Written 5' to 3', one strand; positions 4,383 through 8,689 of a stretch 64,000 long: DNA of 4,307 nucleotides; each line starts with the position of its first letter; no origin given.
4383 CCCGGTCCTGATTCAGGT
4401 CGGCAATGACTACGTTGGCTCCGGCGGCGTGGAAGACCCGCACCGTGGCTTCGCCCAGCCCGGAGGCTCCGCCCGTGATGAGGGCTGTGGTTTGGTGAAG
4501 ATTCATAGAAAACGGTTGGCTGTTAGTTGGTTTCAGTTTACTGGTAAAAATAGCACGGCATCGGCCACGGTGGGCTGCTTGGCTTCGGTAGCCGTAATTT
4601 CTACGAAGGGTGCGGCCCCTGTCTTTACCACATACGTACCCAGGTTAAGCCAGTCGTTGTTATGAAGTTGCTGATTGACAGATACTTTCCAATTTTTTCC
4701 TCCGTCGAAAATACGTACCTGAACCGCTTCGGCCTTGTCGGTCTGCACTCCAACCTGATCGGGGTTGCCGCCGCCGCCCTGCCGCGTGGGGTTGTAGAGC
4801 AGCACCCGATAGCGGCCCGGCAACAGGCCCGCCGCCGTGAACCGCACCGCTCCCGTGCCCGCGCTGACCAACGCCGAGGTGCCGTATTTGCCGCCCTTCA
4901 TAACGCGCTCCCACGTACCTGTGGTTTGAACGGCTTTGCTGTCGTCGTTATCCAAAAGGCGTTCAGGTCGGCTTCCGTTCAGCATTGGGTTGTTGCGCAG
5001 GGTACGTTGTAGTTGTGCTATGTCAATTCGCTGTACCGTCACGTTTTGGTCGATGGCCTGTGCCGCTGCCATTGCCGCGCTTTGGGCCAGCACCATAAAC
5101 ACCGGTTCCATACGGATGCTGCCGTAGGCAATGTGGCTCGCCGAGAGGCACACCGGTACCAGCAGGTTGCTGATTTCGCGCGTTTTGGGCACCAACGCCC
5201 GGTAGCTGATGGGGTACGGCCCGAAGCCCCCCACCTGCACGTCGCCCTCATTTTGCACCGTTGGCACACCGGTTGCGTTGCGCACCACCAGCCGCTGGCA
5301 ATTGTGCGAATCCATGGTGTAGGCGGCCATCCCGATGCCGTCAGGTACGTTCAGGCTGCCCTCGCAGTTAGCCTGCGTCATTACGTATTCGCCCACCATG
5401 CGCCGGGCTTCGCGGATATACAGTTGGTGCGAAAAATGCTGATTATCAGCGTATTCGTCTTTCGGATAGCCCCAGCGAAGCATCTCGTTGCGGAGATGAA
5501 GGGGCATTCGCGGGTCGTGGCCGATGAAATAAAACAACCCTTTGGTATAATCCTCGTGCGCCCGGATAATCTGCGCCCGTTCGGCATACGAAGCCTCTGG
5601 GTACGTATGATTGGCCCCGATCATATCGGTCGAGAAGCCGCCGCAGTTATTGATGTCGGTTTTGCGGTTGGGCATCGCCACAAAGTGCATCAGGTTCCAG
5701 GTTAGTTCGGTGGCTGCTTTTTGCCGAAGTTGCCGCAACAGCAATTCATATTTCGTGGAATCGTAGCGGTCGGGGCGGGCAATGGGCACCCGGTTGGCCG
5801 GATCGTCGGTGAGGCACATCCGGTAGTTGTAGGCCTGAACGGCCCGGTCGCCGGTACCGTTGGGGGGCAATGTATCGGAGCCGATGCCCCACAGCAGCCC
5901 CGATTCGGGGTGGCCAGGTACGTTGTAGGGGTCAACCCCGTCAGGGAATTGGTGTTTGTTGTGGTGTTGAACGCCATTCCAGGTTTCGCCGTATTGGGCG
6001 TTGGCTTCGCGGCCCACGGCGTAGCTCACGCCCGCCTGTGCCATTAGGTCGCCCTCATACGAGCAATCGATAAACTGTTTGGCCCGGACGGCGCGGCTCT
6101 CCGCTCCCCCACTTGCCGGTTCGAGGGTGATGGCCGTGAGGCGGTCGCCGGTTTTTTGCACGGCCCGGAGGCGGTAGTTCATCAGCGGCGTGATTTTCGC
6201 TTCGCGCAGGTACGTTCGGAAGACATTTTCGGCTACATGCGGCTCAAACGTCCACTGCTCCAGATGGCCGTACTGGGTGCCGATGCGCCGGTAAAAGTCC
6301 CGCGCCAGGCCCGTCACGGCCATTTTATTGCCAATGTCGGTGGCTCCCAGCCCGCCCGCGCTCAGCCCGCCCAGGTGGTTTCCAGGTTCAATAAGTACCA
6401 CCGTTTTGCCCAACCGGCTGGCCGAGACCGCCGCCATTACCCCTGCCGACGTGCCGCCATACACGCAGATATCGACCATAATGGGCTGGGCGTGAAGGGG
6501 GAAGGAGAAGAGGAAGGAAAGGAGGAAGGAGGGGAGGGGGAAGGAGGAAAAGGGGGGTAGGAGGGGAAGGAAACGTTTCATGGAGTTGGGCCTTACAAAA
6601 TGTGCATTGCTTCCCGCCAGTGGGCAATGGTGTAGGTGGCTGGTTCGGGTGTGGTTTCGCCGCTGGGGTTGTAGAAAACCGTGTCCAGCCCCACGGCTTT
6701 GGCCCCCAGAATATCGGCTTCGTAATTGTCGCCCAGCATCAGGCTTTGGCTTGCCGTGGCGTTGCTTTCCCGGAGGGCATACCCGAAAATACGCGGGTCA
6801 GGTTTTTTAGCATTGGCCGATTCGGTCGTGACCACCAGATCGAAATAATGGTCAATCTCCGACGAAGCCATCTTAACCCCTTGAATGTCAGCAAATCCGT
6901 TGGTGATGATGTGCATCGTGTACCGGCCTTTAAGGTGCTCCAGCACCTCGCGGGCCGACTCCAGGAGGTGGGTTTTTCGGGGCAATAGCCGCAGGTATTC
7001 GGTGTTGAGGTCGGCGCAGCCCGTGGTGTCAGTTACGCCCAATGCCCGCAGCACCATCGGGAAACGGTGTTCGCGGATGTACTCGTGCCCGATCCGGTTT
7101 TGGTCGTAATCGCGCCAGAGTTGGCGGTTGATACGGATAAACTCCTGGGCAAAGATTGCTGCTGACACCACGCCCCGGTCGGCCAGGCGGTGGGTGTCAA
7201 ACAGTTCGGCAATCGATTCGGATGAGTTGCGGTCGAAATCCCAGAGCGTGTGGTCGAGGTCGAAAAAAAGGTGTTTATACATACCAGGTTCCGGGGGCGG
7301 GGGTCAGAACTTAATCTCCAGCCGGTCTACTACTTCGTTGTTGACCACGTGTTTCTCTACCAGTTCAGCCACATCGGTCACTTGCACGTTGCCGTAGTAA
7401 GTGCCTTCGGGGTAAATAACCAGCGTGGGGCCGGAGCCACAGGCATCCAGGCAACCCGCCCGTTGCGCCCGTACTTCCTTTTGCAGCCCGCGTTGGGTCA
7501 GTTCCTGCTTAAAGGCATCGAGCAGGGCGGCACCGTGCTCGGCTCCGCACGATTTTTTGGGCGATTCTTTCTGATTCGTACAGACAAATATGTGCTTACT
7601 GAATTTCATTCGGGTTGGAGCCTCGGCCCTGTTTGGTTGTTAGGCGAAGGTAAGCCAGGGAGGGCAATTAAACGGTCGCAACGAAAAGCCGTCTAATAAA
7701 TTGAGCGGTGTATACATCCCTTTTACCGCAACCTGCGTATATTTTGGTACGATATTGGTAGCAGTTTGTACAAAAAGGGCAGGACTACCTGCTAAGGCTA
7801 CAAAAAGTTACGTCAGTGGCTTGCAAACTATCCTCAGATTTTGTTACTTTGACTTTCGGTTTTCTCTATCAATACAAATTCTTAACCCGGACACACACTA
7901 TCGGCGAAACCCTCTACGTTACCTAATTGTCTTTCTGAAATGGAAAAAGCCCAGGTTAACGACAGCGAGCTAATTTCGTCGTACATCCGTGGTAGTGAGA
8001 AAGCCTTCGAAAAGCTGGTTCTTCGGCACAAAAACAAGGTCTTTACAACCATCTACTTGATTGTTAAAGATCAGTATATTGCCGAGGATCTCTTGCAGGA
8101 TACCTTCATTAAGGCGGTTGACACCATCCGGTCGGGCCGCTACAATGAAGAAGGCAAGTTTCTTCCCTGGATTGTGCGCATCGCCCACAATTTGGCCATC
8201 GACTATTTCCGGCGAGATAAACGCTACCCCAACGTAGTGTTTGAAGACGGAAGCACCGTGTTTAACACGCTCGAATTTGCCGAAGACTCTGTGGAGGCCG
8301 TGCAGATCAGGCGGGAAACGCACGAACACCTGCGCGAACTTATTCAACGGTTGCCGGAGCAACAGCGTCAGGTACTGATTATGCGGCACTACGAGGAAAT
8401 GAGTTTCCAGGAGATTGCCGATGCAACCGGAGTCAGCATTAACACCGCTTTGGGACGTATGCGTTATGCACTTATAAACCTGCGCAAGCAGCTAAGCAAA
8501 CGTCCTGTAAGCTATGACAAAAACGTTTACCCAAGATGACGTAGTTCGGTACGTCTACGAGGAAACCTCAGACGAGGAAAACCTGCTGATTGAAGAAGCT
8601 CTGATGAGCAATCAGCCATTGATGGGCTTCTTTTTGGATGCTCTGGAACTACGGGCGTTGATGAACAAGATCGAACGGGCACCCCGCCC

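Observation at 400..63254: Window-wide ~100-fold over-represented 9-mer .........: candidate DNA-uptake-sequence or HIP1-like system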

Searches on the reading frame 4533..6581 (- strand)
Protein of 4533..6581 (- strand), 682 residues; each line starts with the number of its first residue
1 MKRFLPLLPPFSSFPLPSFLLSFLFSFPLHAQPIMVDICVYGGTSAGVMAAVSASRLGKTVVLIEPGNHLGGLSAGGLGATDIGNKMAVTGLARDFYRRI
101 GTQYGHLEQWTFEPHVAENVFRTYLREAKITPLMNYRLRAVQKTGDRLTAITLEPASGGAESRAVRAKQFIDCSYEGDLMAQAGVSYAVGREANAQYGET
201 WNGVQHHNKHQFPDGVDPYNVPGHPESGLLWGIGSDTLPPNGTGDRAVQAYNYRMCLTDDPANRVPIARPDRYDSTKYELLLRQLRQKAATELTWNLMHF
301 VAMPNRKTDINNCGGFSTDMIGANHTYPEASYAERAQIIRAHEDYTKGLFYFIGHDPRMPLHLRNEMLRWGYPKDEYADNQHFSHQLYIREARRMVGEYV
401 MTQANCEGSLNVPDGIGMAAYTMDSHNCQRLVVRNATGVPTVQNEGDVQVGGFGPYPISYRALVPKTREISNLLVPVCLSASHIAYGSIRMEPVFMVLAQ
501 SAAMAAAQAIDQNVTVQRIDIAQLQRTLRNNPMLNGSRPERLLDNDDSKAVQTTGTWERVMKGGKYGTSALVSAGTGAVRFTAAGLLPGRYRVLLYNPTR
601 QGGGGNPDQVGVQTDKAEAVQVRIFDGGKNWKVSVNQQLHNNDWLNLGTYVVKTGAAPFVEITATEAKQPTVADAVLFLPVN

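Call 8: search_protein_families(library=ncbifam, proteins=[window:4533-6581:-])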
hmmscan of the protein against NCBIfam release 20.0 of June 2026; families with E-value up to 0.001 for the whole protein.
window:4533-6581:- (682 aa): 1 family
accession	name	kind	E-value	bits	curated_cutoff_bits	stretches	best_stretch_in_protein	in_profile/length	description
NF004789.0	PRK06134.1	subfamily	0.00026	19.7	747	1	33-81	10-58/581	FAD-dependent oxidoreductase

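Call 23: search_protein_families(library=pfam, proteins=[window:4533-6581:-])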
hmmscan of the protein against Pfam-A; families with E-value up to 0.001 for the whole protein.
window:4533-6581:- (682 aa): 3 families
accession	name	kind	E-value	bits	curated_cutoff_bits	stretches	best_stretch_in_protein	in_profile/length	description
PF12831.13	FAD_oxidored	-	1.6e-113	380.6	27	1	37-528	1-416/416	FAD dependent oxidoreductase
PF25275.1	Golvesin_C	-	2.7e-13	50.6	31.6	1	542-677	2-129/132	Golvesin C-terminal domain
PF03486.20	HI0933_like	-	0.00014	21.9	50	1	37-110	2-77/244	HI0933-like protein Rossmann domain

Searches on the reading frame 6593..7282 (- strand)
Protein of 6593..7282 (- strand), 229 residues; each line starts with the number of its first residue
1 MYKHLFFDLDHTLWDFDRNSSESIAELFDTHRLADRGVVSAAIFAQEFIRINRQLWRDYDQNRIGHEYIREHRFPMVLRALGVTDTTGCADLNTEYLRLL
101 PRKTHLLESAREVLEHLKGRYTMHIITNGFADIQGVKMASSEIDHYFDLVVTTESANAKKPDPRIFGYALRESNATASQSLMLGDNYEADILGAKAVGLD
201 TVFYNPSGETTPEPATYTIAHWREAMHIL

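Call 23: search_protein_families(library=pfam, proteins=[window:6593-7282:-])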
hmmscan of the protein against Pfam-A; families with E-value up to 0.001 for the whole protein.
window:6593-7282:- (229 aa): 3 families
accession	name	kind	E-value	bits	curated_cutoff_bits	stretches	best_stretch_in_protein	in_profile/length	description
PF00702.32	Hydrolase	-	1.6e-21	78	26.4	1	2-198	1-191/191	haloacid dehalogenase-like hydrolase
PF13419.12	HAD_2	-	4e-20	73.1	23.8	1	6-202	2-176/178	Haloacid dehalogenase-like hydrolase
PF13242.12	Hydrolase_like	-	1.2e-10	41.5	22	1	159-215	3-58/75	HAD-hyrolase-like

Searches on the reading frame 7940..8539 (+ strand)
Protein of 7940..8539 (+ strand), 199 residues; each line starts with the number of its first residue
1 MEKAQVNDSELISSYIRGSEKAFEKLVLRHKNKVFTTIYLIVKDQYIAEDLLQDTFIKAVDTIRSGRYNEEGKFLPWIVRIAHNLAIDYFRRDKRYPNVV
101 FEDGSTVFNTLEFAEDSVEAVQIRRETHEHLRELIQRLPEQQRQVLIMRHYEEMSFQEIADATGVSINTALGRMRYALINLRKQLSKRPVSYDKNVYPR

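Call 23: search_protein_families(library=pfam, proteins=[window:7940-8539:+])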
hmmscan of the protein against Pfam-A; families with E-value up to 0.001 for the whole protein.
window:7940-8539:+ (199 aa): 4 families
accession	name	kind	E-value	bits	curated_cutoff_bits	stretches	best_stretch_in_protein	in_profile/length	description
PF04542.20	Sigma70_r2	-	2.5e-15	56.5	24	1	26-95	1-70/71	Sigma-70 region 2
PF08281.18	Sigma70_r4_2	-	1.4e-13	50.7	25.7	1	131-169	4-42/54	Sigma-70, region 4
PF04545.22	Sigma70_r4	-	2.1e-11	43.6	24.1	1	135-183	2-50/50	Sigma-70, region 4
PF07638.17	Sigma70_ECF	-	0.00028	21.3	21.1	1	51-185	52-183/185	ECF sigma factor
